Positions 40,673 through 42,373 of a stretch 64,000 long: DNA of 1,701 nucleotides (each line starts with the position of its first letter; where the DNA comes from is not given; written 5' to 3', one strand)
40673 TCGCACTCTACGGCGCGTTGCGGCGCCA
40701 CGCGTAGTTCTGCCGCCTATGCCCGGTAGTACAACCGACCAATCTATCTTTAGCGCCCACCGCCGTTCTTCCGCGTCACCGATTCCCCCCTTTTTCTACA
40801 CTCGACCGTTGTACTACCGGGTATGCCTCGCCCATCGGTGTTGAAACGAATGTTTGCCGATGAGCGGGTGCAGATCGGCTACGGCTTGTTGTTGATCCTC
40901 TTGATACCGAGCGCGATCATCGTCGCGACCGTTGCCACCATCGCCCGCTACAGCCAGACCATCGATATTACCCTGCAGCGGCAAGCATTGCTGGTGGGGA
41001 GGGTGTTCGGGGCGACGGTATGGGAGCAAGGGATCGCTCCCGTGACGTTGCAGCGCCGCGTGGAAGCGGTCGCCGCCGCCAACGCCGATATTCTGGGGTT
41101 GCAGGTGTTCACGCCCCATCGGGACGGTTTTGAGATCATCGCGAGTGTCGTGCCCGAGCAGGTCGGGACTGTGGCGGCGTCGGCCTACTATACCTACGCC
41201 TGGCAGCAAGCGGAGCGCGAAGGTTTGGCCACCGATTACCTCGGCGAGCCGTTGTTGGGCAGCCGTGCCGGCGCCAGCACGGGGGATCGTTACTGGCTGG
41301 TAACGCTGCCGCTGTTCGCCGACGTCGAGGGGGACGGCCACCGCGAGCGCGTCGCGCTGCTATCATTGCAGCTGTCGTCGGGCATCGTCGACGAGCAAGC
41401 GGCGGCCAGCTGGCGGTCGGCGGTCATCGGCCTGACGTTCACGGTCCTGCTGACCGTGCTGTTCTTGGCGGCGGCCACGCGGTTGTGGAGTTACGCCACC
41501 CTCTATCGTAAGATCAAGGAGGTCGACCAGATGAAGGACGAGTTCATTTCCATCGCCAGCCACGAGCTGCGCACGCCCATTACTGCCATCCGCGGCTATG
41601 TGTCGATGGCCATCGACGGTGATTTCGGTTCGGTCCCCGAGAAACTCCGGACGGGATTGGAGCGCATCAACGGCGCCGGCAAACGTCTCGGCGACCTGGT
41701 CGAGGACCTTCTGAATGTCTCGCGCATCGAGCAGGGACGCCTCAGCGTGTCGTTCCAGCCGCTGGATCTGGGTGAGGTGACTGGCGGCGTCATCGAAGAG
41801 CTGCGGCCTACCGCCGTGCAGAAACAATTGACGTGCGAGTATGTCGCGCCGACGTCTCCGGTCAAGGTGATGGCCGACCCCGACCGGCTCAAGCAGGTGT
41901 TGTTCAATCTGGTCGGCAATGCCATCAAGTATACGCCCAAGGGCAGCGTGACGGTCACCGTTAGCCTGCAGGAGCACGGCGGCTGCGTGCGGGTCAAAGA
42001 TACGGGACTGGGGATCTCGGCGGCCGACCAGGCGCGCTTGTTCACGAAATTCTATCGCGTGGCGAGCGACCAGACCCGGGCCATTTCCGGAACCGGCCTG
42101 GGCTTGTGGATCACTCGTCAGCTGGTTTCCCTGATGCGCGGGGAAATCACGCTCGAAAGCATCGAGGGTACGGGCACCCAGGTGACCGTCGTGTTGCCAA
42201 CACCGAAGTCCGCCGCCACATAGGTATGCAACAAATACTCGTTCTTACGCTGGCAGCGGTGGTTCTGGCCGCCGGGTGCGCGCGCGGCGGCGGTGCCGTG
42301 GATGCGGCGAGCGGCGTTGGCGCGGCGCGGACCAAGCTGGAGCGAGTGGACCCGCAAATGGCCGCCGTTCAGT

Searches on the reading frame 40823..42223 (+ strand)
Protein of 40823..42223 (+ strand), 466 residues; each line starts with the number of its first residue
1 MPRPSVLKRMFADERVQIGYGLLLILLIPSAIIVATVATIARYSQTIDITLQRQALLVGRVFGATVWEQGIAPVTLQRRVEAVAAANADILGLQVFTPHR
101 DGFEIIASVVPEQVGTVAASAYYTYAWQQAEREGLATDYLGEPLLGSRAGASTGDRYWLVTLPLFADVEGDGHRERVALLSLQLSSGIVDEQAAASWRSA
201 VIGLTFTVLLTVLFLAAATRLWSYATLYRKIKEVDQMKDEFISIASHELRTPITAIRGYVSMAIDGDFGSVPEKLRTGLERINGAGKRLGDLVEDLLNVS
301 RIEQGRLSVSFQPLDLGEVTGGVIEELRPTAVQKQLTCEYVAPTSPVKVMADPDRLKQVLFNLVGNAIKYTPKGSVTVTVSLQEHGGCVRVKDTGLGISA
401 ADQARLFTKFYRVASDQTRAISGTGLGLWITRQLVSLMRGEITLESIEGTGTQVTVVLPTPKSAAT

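Call 27: search_protein_families(library=pfam, proteins=[window:40823-42223:+], max_evalue=0.001)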
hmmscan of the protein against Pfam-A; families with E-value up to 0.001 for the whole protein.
window:40823-42223:+ (466 aa): 2 families
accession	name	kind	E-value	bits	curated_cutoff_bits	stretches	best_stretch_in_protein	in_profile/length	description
PF02518.31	HATPase_c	-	5.1e-30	104.6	26.4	1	352-461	2-110/111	Histidine kinase-, DNA gyrase B-, and HSP90-like ATPase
PF00512.31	HisKA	-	7.6e-18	64.8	26.9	1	237-305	1-66/66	His Kinase A (phospho-acceptor) domain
